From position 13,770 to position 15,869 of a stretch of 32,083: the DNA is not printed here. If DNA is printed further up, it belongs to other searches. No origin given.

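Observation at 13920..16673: Unusual fusion: TM anchor + SPFH (HflC-like) domain + NPP-type phosphodiesterase + TPR array in one 917-aa protein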

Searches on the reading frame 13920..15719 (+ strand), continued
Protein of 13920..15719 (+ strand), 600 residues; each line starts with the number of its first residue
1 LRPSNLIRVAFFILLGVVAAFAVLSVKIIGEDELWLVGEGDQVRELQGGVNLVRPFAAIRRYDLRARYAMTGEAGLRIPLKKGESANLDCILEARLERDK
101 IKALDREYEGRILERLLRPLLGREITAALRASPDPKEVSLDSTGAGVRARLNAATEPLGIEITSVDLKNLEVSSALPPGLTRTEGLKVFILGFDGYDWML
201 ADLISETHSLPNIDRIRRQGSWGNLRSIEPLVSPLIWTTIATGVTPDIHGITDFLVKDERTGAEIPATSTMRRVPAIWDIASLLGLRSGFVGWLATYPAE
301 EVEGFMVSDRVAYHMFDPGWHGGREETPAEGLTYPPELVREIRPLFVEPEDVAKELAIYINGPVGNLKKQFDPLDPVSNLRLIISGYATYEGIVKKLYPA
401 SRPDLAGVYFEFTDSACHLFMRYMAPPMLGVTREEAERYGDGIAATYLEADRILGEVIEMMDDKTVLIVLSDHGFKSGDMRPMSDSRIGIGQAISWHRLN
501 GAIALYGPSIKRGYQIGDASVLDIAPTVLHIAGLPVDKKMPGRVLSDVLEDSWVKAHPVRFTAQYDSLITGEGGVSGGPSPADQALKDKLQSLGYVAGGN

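Call 77: search_protein_families(library=ncbifam, proteins=[L005:5879-6760:-, L005:4970-5836:-, L005:10683-11912:-, L005:12215-13315:+, L005:9130-10686:+, L086:9754-11646:-], max_evalue=0.00001)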
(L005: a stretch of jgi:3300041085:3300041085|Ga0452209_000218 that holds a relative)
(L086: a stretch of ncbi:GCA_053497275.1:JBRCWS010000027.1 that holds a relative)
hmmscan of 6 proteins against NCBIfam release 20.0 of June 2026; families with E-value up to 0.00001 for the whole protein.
L005:5879-6760:- (293 aa): 11 families
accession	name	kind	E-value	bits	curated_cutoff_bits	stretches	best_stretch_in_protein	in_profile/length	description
TIGR03965.1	mycofact_glyco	equivalog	4.9e-25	88.3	280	1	10-275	69-322/467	mycofactocin biosynthesis glycosyltransferase MftF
TIGR01556.1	rhamnosyltran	subfamily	2.3e-18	66.3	200.55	1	38-236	15-205/281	rhamnosyltransferase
TIGR03937.1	PgaC_IcaA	equivalog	5.2e-13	48.7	422.3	1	5-234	35-253/407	poly-beta-1,6-N-acetyl-D-glucosamine synthase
NF041875.1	EPS_EpsD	equivalog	5.2e-10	39.2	370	1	32-233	16-208/325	exopolysaccharide biosynthesis glycosyltransferase EpsD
NF050113.1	gal_furan_GlfT1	equivalog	5.9e-10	38.9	330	1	18-110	3-93/290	galactofuranosyltransferase GlfT1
TIGR04283.1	glyco_like_mftF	equivalog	3.9e-09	36.4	182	0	18-121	2-97/221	TIGR04283 family arsenosugar biosynthesis glycosyltransferase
NF041394.1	GtaseAglG_Halo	equivalog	4.8e-09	35.9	440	1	31-233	19-217/304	glucosyl-dolichyl phosphate glucuronosyltransferase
NF038299.1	EPS_HpsN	equivalog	1.8e-08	33.7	425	1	15-239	1-227/317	hormogonium polysaccharide biosynthesis glycosyltransferase HpsN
NF007482.0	PRK10073.1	equivalog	1.2e-07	31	423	1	13-119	4-108/334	glycosyltransferase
TIGR04242.1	nodulat_NodC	equivalog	2.5e-06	26.7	550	1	4-128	37-162/395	chitooligosaccharide synthase NodC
NF047683.1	TeichurnBiosyTuaG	equivalog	7.3e-06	25.8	400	0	13-109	4-99/252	teichuronic acid biosynthesis protein TuaG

L005:4970-5836:- (288 aa): 5 families
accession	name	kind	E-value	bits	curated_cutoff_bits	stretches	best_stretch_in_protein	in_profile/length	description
TIGR01214.1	rmlD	equivalog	6e-95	317.6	224.05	1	2-281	1-283/285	dTDP-4-dehydrorhamnose reductase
NF007440.0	PRK09987.1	equivalog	1.5e-57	195.2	308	1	1-281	1-291/299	dTDP-4-dehydrorhamnose reductase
TIGR01181.1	dTDP_gluc_dehyt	equivalog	8.7e-11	41.5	365.1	1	29-135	53-163/321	dTDP-glucose 4,6-dehydratase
TIGR01179.1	galE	equivalog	3.9e-08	32.5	262.3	1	26-137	47-159/332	UDP-glucose 4-epimerase GalE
TIGR03589.1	PseB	equivalog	1.1e-07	31.1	407.75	1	33-133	60-145/324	UDP-N-acetylglucosamine 4,6-dehydratase (inverting)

L005:10683-11912:- (409 aa): 0 families

L005:12215-13315:+ (366 aa): 27 families (the best 25 are shown)
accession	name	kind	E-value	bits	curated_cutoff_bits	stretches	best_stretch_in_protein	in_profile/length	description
TIGR03588.1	PseC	equivalog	3.1e-81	273.2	423.5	1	19-364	13-378/380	UDP-4-amino-4,6-dideoxy-N-acetyl-beta-L-altrosamine transaminase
NF008658.2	PRK11658.1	equivalog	3.4e-76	256.3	631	1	18-365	15-376/379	UDP-4-amino-4-deoxy-L-arabinose aminotransferase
TIGR04181.1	NHT_00031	hypoth_equivalog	2.3e-63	214.3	420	1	20-345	13-357/359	LegC family aminotransferase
NF008687.0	PRK11706.1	equivalog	8.1e-59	199.2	375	1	45-364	40-372/375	dTDP-4-amino-4,6-dideoxygalactose transaminase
TIGR04427.1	PLP_DesI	equivalog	1e-52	179.6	650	1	26-362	41-379/390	dTDP-4-dehydro-6-deoxyglucose aminotransferase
TIGR02379.1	ECA_wecE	subfamily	1.2e-46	159.2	434.85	1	45-362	40-371/376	dTDP-4-amino-4,6-dideoxy-D-glucose transaminase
NF011936.0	PRK15407.1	equivalog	1.4e-41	142.6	423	1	29-215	58-251/440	lipopolysaccharide biosynthesis protein RfbH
NF004770.0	PRK06108.1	subfamily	5.1e-11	42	422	1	45-158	90-210/396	pyridoxal phosphate-dependent aminotransferase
NF004621.0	PRK05957.1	equivalog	3.3e-10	39.3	498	1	65-131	103-167/389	pyridoxal phosphate-dependent aminotransferase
NF005816.0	PRK07682.1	equivalog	2.9e-09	36.1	620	1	60-161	99-194/390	aminotransferase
NF005871.0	PRK07811.1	equivalog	1.2e-08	33.9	513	1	34-211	59-234/389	cystathionine gamma-synthase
NF005732.0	PRK07550.1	equivalog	2e-08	33.7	366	1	55-157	96-205/389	aminotransferase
TIGR01325.1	O_suc_HS_sulf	equivalog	2e-08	33.3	510.05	1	34-159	52-177/380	O-succinylhomoserine sulfhydrylase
NF006488.0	PRK08912.1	equivalog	3e-08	33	498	1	58-162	94-191/387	aminotransferase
NF041364.1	GntC_guanitoxin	equivalog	1.7e-07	30.5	415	1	59-158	67-174/356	guanitoxin biosynthesis PLP-dependent (S)-gamma-hydroxy-L-arginine cyclodehydratase GntC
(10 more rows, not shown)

L005:9130-10686:+ (518 aa): 8 families
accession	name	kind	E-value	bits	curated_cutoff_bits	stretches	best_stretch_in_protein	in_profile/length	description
TIGR01307.1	pgm_bpd_ind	equivalog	7.1e-213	707.6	330.65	1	4-509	2-503/504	2,3-bisphosphoglycerate-independent phosphoglycerate mutase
NF003897.0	PRK05434.1-5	equivalog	5.4e-193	642.1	862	1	5-509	8-510/514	2,3-bisphosphoglycerate-independent phosphoglycerate mutase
NF009049.0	PRK12383.1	equivalog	9.2e-12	44.6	254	1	371-503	268-393/408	phosphopentomutase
NF003104.0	PRK04024.1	equivalog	7.9e-11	41.3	489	1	388-451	292-355/412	2,3-bisphosphoglycerate-independent phosphoglycerate mutase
TIGR00306.2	apgM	subfamily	1.7e-10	40.5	320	1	383-449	285-353/403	2,3-bisphosphoglycerate-independent phosphoglycerate mutase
NF003766.0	PRK05362.1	equivalog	2.5e-08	33.1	256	1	373-509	262-391/396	phosphopentomutase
NF038358.1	phophono_PhpG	equivalog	4.6e-06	25.6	545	0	371-449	290-368/417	CMP-5'-phosphonoformate--3-phosphoglycerate phosphonoformyl transferase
NF003160.0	PRK04135.1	equivalog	7.1e-06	24.9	468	0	388-445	286-340/403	2,3-bisphosphoglycerate-independent phosphoglycerate mutase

L086:9754-11646:- (630 aa): 0 families

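Call 80: fold_search(model_id=the predicted structure, library=pdb)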
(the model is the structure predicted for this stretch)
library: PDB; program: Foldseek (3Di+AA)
matches with E <= 10: 647; with E <= 0.001: 503
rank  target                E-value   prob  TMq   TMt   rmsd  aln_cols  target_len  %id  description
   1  6weu_AbA              2.7e-12  1.00  0.36  0.26  10.3       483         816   16  Crystal structures of human E-NPP 1: bound to adenosine-5'-thio-monophosphate (released 2020-09-09)
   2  6wev_BbB              3.2e-12  1.00  0.37  0.28  10.3       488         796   15  Crystal structures of human E-NPP 1: bound to N-{[1-(6,7-dimethoxy-5,8-dihydroquinazolin-4-yl)piperidin-4-yl]methyl} (released 2020-09-09)
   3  6wet_BaB              4.6e-12  1.00  0.35  0.26  10.7       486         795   15  Crystal structures of human E-NPP 1: apo (released 2020-09-09)
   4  6weu_BbB              5.1e-12  1.00  0.35  0.26  10.5       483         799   16  Crystal structures of human E-NPP 1: bound to adenosine-5'-thio-monophosphate (released 2020-09-09)
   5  6wev_AbA              6.1e-12  1.00  0.37  0.27  10.3       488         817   15  Crystal structures of human E-NPP 1: bound to N-{[1-(6,7-dimethoxy-5,8-dihydroquinazolin-4-yl)piperidin-4-yl]methyl} (released 2020-09-09)
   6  6xkd_A                6.5e-12  1.00  0.36  0.31   9.2       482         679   14  Structure of ligand-bound mouse cGAMP hydrolase ENPP1 (released 2021-06-02)
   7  6f2t_A                7.8e-12  1.00  0.37  0.31  10.4       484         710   14  Crystal structure of ectonucleotide phosphodiesterase/pyrophosphatase-3 (NPP3) (released 2018-08-01)
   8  6f30_B                9.3e-12  1.00  0.37  0.30   9.8       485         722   14  Crystal structure of ectonucleotide phosphodiesterase/pyrophosphatase-3 (NPP3) in complex with UDPGlcNAc (released 2018-08-01)
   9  6f2v_A                1.0e-11  1.00  0.37  0.30   9.8       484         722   14  Crystal structure of ectonucleotide phosphodiesterase/pyrophosphatase-3 (NPP3) in complex with AMP (released 2018-08-01)
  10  6f30_A                1.2e-11  1.00  0.37  0.30   9.6       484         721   14  Crystal structure of ectonucleotide phosphodiesterase/pyrophosphatase-3 (NPP3) in complex with UDPGlcNAc (released 2018-08-01)
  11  6wet_AaA              1.3e-11  1.00  0.35  0.26  10.7       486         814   15  Crystal structures of human E-NPP 1: apo (released 2020-09-09)
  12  6f2y_A                1.5e-11  1.00  0.37  0.30   9.7       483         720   14  Crystal structure of ectonucleotide phosphodiesterase/pyrophosphatase-3 (NPP3) in complex with Ap4A (released 2018-08-01)
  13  6wew_BaB              1.5e-11  1.00  0.35  0.26  10.6       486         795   15  Crystal structures of human E-NPP 1: bound to N-{4-[(7-methoxyquinolin-4-yl)oxy]phenyl}sulfuric diamide (released 2020-09-09)
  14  4b56_B                1.7e-11  1.00  0.36  0.29  10.2       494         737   14  Structure of ectonucleotide pyrophosphatase-phosphodiesterase-1 (NPP1) (released 2012-09-19)
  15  5gz5_A                1.8e-11  1.00  0.36  0.27  10.0       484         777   14  Crystal structure of snake venom phosphodiesterase (PDE) from Taiwan cobra (Naja atra atra) in complex with AMP (released 2017-09-27)
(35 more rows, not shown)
